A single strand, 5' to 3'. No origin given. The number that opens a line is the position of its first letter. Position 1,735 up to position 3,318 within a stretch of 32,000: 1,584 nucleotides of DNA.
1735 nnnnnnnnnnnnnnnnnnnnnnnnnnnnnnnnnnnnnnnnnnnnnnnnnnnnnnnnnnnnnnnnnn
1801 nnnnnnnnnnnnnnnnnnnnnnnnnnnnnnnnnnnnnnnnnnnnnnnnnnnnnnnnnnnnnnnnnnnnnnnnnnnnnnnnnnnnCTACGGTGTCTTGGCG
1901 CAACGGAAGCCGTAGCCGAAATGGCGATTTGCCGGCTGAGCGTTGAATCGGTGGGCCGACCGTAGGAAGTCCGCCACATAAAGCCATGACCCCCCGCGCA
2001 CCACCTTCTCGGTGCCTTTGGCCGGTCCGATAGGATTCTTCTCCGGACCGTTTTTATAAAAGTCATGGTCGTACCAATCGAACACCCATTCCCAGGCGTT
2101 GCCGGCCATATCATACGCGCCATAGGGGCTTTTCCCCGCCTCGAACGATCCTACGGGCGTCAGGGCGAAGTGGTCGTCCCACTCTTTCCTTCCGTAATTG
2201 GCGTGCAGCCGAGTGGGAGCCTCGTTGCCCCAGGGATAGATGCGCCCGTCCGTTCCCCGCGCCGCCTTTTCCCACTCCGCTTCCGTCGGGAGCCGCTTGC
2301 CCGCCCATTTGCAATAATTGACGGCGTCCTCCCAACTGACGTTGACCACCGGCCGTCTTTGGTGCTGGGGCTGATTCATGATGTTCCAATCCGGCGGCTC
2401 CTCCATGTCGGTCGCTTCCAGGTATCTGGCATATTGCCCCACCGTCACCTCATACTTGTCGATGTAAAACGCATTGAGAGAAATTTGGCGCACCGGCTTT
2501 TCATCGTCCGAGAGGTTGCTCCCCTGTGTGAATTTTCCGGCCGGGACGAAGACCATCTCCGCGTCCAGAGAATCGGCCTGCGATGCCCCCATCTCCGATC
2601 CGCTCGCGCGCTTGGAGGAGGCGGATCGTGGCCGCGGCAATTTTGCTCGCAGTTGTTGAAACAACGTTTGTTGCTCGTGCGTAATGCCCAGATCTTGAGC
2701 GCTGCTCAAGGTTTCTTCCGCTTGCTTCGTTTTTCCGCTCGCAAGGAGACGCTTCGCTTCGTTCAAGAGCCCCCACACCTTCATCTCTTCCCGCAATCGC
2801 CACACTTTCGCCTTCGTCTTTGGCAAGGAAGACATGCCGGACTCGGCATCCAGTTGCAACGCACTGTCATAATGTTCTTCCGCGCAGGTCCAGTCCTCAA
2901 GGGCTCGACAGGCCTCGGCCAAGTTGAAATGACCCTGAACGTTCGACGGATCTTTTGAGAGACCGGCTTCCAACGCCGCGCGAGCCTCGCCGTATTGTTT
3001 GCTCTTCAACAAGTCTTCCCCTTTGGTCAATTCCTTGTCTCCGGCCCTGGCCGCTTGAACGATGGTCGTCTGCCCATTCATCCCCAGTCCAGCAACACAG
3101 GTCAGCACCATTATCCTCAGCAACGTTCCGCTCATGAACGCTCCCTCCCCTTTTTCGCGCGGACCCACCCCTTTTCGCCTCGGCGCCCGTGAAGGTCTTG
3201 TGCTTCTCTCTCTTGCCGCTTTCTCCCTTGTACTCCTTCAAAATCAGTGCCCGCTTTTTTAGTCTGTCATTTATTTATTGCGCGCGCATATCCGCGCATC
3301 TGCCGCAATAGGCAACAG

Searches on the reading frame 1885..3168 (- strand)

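Call 15: search_protein_families(library=pfam, proteins=[window:1885-3168:-], max_evalue=0.001)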
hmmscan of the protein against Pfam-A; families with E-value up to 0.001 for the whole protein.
window:1885-3168:- (427 aa): 8 families
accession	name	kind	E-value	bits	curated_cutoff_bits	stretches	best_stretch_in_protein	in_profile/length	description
PF03781.23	FGE-sulfatase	-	3.2e-65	220.8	23.3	1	203-425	3-255/255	Sulfatase-modifying factor enzyme 1-like domain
PF13432.12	TPR_16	-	7.7e-10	39.5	32.7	1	47-108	1-62/65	Tetratricopeptide repeat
PF07719.23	TPR_2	-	6.4e-08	32.6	27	0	78-107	2-31/34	Tetratricopeptide repeat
PF14559.12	TPR_19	-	3.6e-07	30.8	25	1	53-108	1-56/68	Tetratricopeptide repeat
PF13428.12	TPR_14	-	2.9e-06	27.8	23.5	0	51-86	9-44/44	Tetratricopeptide repeat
PF13414.12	TPR_11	-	3.3e-05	23.9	26.8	0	51-86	2-37/42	TPR repeat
PF00515.34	TPR_1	-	0.00014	22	27.8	0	78-107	2-31/34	Tetratricopeptide repeat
PF13424.12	TPR_12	-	0.00062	20.3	30.1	0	82-110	8-36/77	Tetratricopeptide repeat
